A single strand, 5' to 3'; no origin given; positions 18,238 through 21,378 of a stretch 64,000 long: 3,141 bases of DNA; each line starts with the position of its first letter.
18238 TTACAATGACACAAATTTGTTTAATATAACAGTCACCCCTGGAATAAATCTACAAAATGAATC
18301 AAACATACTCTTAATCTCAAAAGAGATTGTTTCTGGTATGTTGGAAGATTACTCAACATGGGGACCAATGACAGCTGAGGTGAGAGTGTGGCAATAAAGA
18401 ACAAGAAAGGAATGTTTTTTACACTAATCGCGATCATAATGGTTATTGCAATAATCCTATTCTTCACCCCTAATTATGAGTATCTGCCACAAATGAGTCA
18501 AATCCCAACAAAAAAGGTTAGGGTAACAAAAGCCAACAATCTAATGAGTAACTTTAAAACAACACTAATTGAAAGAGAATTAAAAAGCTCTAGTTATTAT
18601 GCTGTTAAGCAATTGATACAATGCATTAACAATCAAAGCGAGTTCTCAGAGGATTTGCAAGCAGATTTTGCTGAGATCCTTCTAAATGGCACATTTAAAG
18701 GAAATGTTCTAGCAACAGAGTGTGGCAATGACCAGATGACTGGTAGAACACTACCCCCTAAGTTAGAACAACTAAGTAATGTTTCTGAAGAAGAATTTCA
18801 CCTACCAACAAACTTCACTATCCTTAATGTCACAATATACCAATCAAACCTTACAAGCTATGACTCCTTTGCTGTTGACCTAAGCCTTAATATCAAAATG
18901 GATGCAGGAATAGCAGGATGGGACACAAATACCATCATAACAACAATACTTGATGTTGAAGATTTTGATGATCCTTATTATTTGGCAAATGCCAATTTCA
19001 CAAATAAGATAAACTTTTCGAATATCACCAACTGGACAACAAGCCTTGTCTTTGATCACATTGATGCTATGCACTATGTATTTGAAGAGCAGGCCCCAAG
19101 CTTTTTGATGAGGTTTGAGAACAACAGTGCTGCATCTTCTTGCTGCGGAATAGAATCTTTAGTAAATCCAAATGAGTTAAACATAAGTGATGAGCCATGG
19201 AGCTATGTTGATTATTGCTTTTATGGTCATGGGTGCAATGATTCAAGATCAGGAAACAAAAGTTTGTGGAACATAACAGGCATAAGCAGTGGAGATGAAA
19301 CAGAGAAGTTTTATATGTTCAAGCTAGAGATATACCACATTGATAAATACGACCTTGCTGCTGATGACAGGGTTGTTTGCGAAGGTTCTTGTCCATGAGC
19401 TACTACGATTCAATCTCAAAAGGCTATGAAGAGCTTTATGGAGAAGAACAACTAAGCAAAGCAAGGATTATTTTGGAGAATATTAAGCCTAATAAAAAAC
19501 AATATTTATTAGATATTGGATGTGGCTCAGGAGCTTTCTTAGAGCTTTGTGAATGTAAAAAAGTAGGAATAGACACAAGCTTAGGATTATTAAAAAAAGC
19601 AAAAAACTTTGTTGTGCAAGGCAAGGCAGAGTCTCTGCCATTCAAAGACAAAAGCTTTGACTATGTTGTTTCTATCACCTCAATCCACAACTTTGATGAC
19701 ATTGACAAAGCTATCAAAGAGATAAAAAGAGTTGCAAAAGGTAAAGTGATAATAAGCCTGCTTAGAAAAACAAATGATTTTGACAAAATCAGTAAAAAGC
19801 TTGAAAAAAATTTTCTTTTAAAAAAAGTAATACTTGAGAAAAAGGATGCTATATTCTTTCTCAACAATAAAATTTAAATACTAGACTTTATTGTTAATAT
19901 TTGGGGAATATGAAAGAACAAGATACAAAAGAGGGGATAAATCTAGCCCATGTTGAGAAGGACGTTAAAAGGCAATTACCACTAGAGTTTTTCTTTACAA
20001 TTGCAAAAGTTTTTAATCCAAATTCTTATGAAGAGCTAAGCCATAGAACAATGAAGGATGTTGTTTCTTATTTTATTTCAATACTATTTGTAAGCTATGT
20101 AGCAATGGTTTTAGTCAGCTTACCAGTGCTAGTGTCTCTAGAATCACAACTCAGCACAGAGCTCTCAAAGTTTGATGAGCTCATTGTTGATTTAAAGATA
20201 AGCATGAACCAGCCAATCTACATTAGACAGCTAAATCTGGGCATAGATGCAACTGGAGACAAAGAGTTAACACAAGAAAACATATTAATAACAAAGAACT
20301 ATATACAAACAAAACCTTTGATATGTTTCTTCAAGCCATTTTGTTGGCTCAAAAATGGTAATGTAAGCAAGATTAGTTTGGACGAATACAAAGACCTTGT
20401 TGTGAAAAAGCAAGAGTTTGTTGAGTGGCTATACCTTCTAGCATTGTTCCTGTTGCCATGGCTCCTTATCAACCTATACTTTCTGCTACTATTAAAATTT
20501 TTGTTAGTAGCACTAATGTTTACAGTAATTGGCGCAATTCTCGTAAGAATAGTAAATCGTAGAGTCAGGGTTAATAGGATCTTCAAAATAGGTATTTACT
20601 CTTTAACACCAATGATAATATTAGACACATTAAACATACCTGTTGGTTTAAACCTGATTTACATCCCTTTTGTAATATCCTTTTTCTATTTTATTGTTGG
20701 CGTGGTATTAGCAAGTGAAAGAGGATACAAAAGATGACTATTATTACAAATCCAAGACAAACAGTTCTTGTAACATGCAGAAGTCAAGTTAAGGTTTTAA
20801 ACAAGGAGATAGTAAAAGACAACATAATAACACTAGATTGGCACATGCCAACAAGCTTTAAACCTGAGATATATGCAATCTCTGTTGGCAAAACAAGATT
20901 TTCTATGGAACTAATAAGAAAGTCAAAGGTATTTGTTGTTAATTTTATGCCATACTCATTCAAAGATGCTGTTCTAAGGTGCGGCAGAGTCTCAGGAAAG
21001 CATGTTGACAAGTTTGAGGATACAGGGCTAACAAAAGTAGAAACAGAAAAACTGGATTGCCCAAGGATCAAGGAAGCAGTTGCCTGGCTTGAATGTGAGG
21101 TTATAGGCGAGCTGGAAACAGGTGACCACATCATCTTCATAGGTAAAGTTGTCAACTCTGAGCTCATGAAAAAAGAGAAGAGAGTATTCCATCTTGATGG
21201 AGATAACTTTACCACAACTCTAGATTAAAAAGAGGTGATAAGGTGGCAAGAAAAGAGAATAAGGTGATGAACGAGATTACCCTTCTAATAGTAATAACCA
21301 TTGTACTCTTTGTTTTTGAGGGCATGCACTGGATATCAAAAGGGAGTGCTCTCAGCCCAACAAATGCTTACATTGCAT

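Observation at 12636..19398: Type IV pilin-like locus: A24 prepilin peptidase, two class-III-signal-peptide proteins and an 871-aa Cys-rich secreted protein, without pilus ATPase or platform genes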

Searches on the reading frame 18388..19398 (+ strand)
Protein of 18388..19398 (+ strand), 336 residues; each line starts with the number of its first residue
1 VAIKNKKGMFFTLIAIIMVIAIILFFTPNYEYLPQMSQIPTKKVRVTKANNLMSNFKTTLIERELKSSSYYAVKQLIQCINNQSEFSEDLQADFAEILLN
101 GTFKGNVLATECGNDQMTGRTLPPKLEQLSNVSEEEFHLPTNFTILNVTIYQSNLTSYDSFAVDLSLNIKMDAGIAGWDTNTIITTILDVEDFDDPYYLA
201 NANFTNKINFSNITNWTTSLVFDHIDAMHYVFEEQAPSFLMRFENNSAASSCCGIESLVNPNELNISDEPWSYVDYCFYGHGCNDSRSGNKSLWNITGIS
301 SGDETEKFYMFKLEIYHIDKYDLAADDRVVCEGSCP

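Call 3: search_protein_families(library=pfam, proteins=[window:18388-19398:+], max_evalue=1)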
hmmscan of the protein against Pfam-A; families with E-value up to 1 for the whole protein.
window:18388-19398:+ (336 aa): 3 families
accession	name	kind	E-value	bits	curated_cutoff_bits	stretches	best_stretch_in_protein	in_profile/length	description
PF06790.16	UPF0259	-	0.051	13.8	31.4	1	9-75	24-90/248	Uncharacterised protein family (UPF0259)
PF22727.1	NCH2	-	0.11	13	27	1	43-99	36-94/96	NACHT C-terminal Helical domain 2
PF08361.16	TetR_C_2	-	0.12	12.9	22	1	59-105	44-90/121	MAATS-type transcriptional repressor, C-terminal region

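Call 4: search_protein_families(library=ncbifam, proteins=[window:18388-19398:+], max_evalue=1)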
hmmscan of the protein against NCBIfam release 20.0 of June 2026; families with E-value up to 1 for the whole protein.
window:18388-19398:+ (336 aa): 0 families

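Call 43: find_homologous_proteins(query=window:18388-19398:+, max_evalue=0.001)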
Query window:18388-19398:+ (336 aa): 225 proteins with E <= 0.001 among 833 candidates; the best 120 are listed.
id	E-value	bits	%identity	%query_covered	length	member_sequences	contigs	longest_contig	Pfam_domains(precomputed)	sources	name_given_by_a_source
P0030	2.9e-214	728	100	95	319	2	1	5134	-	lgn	-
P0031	5.7e-194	662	86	100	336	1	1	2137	-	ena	-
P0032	4.4e-147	508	71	94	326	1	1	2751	-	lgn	-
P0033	1.5e-141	489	66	100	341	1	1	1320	-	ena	-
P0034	9.2e-133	461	66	94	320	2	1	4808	-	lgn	-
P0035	1.9e-121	423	57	98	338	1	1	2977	-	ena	-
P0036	5.5e-119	415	55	99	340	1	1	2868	-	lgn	-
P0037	1.9e-100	354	50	98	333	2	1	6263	-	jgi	-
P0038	4.9e-99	350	52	98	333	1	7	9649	-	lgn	-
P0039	1.1e-95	339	48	97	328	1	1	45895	-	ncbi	ncbi:MAG: hypothetical protein ABIG95_06705 [Candidatus Woesearchaeota archaeon]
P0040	2.2e-93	331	46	96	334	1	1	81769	-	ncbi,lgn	-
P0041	4.2e-85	304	48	96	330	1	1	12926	-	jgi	jgi:Tfp pilus assembly protein PilE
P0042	1.3e-74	269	42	97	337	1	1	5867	-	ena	-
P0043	3.9e-73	265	44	97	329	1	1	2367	-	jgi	jgi:hypothetical protein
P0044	1.1e-71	260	42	96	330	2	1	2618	-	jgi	-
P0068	5.9e-44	169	32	98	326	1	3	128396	-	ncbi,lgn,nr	ncbi:hypothetical protein HYV80_07485 [Candidatus Woesearchaeota archaeon]|nr:hypothetical protein [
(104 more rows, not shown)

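Call 46: find_encoding_contigs(protein=P0040, flank=10000, max_places=1)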
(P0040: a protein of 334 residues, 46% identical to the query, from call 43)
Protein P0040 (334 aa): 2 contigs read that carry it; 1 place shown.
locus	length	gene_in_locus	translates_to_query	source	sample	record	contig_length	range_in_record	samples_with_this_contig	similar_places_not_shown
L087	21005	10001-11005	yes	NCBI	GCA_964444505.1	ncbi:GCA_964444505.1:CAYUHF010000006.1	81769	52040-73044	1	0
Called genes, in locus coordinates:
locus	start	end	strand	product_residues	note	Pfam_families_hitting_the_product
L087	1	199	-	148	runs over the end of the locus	PF01198:Ribosomal_L31e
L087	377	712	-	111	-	PF01984:dsDNA_bind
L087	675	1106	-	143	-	PF01090:Ribosomal_S19e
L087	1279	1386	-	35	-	-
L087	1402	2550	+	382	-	PF13439:Glyco_transf_4, PF13579:Glyco_trans_4_4 (weak), PF00534:Glycos_transf_1, PF13692:Glyco_trans_1_4, PF13524:Glyco_trans_1_2, PF20706:GT4-conflict (weak)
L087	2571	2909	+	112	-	-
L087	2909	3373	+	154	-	PF11969:DcpS_C (weak), PF01230:HIT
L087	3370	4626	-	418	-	PF12698:ABC2_membrane_3 (weak)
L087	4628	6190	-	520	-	PF12450:vWF_A, PF00092:VWA, PF13519:VWA_2, PF13768:VWA_3, PF12034:YfbK_C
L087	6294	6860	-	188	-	PF02545:Maf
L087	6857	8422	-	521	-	PF03176:MMPL, PF02355:SecD_SecF_C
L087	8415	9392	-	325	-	PF02355:SecD_SecF_C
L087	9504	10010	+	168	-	-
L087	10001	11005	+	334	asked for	-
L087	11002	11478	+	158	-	PF13847:Methyltransf_31, PF08241:Methyltransf_11, PF08242:Methyltransf_12 (faint), PF13649:Methyltransf_25, PF01209:Ubie_methyltran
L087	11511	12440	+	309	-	PF04981:NMD3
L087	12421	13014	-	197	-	-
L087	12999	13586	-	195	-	PF09335:VTT_dom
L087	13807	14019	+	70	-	-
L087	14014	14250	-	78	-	-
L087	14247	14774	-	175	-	-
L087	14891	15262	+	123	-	-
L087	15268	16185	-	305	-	PF04055:Radical_SAM, PF08608:Wyosine_form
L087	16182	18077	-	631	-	PF17214:KH_TffA, PF07650:KH_2 (weak), PF00753:Lactamase_B, PF16661:Lactamase_B_6, PF23023:Anti-Pycsar_Apyc1, PF12706:Lactamase_B_2, PF10996:Beta-Casp, PF07521:RMMBL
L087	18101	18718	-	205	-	PF00227:Proteasome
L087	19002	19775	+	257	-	-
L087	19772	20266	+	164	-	-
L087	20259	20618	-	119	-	-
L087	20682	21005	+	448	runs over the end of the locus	PF13506:Glyco_transf_21, PF13641:Glyco_tranf_2_3, PF00535:Glycos_transf_2, PF13632:Glyco_trans_2_3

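Call 47: find_encoding_contigs(protein=P0068, flank=10000, max_places=1)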
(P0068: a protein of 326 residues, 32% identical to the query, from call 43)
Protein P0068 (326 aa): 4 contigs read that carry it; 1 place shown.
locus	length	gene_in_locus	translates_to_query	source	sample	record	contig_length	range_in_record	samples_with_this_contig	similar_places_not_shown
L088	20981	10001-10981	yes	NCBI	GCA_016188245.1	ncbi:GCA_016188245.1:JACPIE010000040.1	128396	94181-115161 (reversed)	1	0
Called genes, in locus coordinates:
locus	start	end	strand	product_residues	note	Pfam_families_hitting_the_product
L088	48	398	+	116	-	-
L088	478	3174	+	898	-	PF04997:RNA_pol_Rpb1_1, PF00623:RNA_pol_Rpb1_2, PF04983:RNA_pol_Rpb1_3, PF05000:RNA_pol_Rpb1_4, PF04998:RNA_pol_Rpb1_5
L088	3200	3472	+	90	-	-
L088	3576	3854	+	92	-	PF01248:Ribosomal_L7Ae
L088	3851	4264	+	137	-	PF07650:KH_2 (weak), PF26594:KH_NusA_2nd (faint)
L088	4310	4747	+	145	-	PF00164:Ribosom_S12_S23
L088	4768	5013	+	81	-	-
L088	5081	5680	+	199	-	PF00177:Ribosomal_S7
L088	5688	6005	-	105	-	-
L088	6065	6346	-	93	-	-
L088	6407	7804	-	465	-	PF00795:CN_hydrolase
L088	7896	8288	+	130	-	-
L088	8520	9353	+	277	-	PF02498:Bro-N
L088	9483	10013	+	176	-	-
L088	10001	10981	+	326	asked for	-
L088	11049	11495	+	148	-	-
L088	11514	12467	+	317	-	-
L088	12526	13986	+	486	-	PF00437:T2SSE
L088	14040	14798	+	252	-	PF00482:T2SSF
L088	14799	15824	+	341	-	PF00482:T2SSF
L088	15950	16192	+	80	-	-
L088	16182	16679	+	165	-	-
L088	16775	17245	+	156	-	-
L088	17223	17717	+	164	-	-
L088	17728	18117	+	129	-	-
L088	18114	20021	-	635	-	PF00324:AA_permease, PF13520:AA_permease_2, PF01209:Ubie_methyltran, PF13489:Methyltransf_23, PF08241:Methyltransf_11, PF08242:Methyltransf_12, PF13649:Methyltransf_25, PF13847:Methyltransf_31 (weak)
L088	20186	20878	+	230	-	PF01866:Diphthamide_syn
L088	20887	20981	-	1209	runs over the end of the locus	-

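Call 56: find_related_loci(query=A2, collection=metagenome_contigs, flank=10000)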
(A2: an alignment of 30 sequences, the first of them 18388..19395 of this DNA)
Query A2 (336 aa) in metagenome_contigs; peptide patterns used: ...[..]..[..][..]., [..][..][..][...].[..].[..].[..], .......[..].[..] (x = any residue, [..] = any of these).
453 stretches matched a pattern; 255 encode a relative of the query (tblastn E <= 1e-3); the best 80 are kept; 80 distinct loci.
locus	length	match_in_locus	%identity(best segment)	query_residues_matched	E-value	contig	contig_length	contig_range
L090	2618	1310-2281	42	6-326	4e-82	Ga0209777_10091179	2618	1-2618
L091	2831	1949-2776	44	1-279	3e-75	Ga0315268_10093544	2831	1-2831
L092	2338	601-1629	33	3-336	7e-63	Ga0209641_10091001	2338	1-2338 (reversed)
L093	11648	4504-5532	33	3-336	6e-62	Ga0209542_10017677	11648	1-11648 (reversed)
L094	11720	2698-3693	36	1-335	1e-60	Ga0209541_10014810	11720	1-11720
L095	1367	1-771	43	73-326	5e-63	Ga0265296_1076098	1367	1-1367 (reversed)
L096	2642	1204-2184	35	1-325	5e-53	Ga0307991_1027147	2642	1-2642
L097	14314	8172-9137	34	1-329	1e-52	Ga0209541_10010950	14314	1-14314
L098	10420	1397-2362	34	1-329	1e-52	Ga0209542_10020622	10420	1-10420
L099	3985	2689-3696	35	3-329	1e-51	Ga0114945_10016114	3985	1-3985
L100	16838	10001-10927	35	6-324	6e-51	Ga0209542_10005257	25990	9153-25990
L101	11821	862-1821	34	5-330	2e-50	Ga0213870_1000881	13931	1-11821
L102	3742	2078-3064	33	1-329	4e-50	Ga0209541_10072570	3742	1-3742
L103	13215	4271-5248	34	5-329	3e-50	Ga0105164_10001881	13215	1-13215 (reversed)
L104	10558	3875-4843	32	1-329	2e-49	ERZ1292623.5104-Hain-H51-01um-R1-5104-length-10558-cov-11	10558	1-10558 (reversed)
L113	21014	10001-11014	32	3-325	8e-48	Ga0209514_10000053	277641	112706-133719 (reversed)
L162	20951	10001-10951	32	5-324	1e-39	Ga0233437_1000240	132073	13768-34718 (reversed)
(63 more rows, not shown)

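Call 60: predict_structure(alignment_id=A2)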
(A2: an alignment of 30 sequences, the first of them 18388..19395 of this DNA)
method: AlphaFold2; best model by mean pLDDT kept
length: 336 residues; sequences in the alignment: 30
mean_pLDDT: 84.6   pTM: 0.79
mean pLDDT of the five models: 84.6, 82.3, 80.5, 63.4, 62.1
residues with pLDDT >= 90: 181; 70-90: 96; 50-70: 47; < 50: 12
segments of 3 or more residues with pLDDT < 50: 1-4, 26-30
pLDDT, mean of each block of 10 residues (from residue 1): 47 64 49 55 76 89 96 96 92 97 94 93 95 87 96 94 96 85 96 94 93 89 93 94 92 94 86 89 69 73 73 88 82 61
secondary structure, 60 per line:
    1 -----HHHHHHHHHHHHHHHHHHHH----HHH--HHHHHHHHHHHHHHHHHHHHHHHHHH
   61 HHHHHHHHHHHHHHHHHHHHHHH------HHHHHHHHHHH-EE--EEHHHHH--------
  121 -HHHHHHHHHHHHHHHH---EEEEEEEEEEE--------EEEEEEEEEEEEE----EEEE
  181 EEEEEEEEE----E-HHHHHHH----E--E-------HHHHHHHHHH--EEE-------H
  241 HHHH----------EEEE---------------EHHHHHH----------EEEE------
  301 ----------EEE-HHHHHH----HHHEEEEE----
elements in order: H6-25 H35-83 H90-100 H108-112 H122-137 E141-151 E160-172 E177-189 H196-202 H218-227 E230-232 H240-244 E255-258 H275-280 E291-294 E311-313 H315-320 E328-332

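Call 80: search_protein_families(library=pfam, proteins=[L088:11049-11495:+, L088:11514-12467:+, L088:7896-8288:+, L088:16182-16679:+], max_evalue=0.01)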
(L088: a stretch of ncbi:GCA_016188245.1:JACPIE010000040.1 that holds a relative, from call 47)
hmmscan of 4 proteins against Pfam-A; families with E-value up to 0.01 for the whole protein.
L088:11049-11495:+ (148 aa): 5 families
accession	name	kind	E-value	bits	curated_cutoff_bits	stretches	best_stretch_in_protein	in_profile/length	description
PF04219.17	DUF413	-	0.00013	22.3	25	0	119-146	47-74/90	Protein of unknown function, DUF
PF25212.1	HVO_A0114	-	0.00027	21.1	27.6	1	5-51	19-65/84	HVO_A0114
PF01381.28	HTH_3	-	0.0017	18.8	23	1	16-41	3-28/55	Helix-turn-helix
PF13412.12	HTH_24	-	0.0041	17.1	21.9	1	13-49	8-44/48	Winged helix-turn-helix DNA-binding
PF01399.33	PCI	-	0.0048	17.5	22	0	12-46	29-63/84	PCI domain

L088:11514-12467:+ (317 aa): 2 families
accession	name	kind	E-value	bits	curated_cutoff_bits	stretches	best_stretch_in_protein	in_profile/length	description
PF07719.23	TPR_2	-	0.001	19.5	27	0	276-303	7-34/34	Tetratricopeptide repeat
PF10516.15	SHNi-TPR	-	0.0022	17.9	21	0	280-299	11-30/38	SHNi-TPR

L088:7896-8288:+ (130 aa): 0 families

L088:16182-16679:+ (165 aa): 0 families

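Call 85: fold_search(model_id=the predicted structure, library=pdb)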
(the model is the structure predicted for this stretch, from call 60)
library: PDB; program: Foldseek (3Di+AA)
matches with E <= 10: 869; with E <= 0.001: 0
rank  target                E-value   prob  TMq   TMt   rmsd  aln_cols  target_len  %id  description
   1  1hkx_C                2.2e-02  0.60  0.14  0.31  17.7       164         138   12  Crystal structure of calcium/calmodulin-dependent protein kinase (released 2003-06-02)
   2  2ux0_E                2.6e-02  0.51  0.14  0.31  20.2       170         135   13  Structure of the oligomerisation domain of calcium-calmodulin dependent protein kinase II gamma (released 2007-04-10)
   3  1hkx_I                2.6e-02  0.47  0.14  0.31  16.4       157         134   16  Crystal structure of calcium/calmodulin-dependent protein kinase (released 2003-06-02)
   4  5ig4_B                3.3e-02  0.92  0.14  0.32   6.4        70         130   13  Crystal structure of N. vectensis CaMKII-A hub (released 2016-03-23)
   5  5u9o_H                3.6e-02  0.16  0.12  0.22  10.9       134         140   13  Cocrystal structure of the intermembrane space region of the plastid division proteins PARC6 and PDV1 (released 2017-12-20)
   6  5ig3_B                4.0e-02  0.89  0.14  0.32   6.4        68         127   20  Crystal structure of the human CaMKII-alpha hub (released 2016-03-23)
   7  2ux0_F                4.2e-02  0.91  0.13  0.30   6.2        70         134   14  Structure of the oligomerisation domain of calcium-calmodulin dependent protein kinase II gamma (released 2007-04-10)
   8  5u9l_B                4.8e-02  0.20  0.14  0.25  14.8       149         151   12  Crystal structure of the intermembrane space region of the plastid division protein PARC6 (released 2017-12-20)
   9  6jzf_A                5.1e-02  0.30  0.12  0.21   8.1        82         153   12  Structure of the intermembrane space region of PARC6 (released 2020-05-06)
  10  5u9o_D                5.1e-02  0.25  0.11  0.21   7.0        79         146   14  Cocrystal structure of the intermembrane space region of the plastid division proteins PARC6 and PDV1 (released 2017-12-20)
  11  5u9o_E                5.4e-02  0.14  0.11  0.19  10.5       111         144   13  Cocrystal structure of the intermembrane space region of the plastid division proteins PARC6 and PDV1 (released 2017-12-20)
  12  6jzf_B                5.7e-02  0.33  0.13  0.25   7.5        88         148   11  Structure of the intermembrane space region of PARC6 (released 2020-05-06)
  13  9eoy_A                6.1e-02  0.80  0.13  0.29   6.5        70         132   17  Structure of Thr354Asn, Glu355Gln, Thr412Asn, Ile414Met, Ile464His, and Phe467Met mutant human CaMKII alpha hub bound  (released 2024-09-25)
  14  6jzn_B                6.1e-02  0.38  0.13  0.26   7.2        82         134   13  Structure of the intermembrane space region of PARC6-PDV1 (released 2020-05-06)
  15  2ux0_D                6.5e-02  0.35  0.15  0.32  16.6       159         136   14  Structure of the oligomerisation domain of calcium-calmodulin dependent protein kinase II gamma (released 2007-04-10)
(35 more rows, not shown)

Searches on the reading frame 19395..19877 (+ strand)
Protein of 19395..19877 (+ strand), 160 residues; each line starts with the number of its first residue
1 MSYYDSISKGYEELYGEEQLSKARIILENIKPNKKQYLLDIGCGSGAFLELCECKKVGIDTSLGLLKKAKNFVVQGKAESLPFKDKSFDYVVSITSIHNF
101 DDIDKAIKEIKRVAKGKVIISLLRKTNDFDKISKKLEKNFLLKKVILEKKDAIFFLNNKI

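Call 79: search_protein_families(library=padloc, proteins=[window:19395-19877:+], max_evalue=0.01)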
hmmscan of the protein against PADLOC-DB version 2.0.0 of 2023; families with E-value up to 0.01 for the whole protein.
window:19395-19877:+ (160 aa): 1 family
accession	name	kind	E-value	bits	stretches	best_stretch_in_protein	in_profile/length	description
PDLC04134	mad2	-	4.6e-11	40.2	1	21-149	278-426/492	mads_2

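Call 80: search_protein_families(library=pfam, proteins=[window:19395-19877:+], max_evalue=0.01)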
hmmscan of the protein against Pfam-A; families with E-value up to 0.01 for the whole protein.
window:19395-19877:+ (160 aa): 8 families
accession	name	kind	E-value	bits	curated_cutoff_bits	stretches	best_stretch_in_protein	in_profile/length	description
PF08241.18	Methyltransf_11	-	2.8e-19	70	21.2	1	39-116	1-89/95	Methyltransferase domain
PF13649.12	Methyltransf_25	-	2.7e-13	50.9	27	1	39-115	2-94/97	Methyltransferase domain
PF13489.12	Methyltransf_23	-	3.8e-11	43.4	27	1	24-124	11-120/164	Methyltransferase domain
PF13847.12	Methyltransf_31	-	9e-11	42.1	27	1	34-139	3-128/145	Methyltransferase domain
PF08242.18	Methyltransf_12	-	2.1e-08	35.2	30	1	39-115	1-93/98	Methyltransferase domain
PF01209.24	Ubie_methyltran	-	5.1e-08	33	20.1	1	73-118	102-147/233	ubiE/COQ5 methyltransferase family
PF07021.18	MetW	-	1.3e-06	28.7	21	1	24-121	5-108/193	Methionine biosynthesis protein MetW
PF02353.26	CMAS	-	0.0026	17.6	27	1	17-50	45-78/273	Mycolic acid cyclopropane synthetase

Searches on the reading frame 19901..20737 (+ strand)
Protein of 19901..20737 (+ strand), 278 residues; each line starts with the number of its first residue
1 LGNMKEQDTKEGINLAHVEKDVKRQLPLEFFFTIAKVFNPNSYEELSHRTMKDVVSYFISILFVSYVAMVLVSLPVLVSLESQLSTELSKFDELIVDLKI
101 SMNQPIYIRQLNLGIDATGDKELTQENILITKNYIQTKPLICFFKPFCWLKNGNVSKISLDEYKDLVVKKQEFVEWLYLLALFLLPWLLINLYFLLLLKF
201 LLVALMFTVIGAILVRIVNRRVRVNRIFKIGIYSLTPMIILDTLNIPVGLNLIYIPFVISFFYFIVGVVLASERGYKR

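Call 80: search_protein_families(library=pfam, proteins=[window:19901-20737:+], max_evalue=0.01)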
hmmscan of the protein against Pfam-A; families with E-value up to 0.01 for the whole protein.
window:19901-20737:+ (278 aa): 1 family
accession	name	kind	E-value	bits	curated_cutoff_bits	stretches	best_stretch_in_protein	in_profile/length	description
PF06691.16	DUF1189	-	8.4e-11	42.3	28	1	37-267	8-243/244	Protein of unknown function (DUF1189)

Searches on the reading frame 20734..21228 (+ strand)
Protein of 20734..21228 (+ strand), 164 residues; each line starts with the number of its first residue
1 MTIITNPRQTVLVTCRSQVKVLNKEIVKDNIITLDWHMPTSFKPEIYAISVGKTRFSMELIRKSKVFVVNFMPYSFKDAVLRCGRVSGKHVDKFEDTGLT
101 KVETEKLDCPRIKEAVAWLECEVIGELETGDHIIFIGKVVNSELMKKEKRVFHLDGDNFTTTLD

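Call 80: search_protein_families(library=pfam, proteins=[window:20734-21228:+], max_evalue=0.01)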
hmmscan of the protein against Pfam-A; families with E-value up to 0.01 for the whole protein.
window:20734-21228:+ (164 aa): 1 family
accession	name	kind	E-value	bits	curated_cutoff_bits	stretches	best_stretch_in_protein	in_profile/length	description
PF01613.24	Flavin_Reduct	-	1.7e-30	106.6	27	1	7-149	5-138/153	Flavin reductase like domain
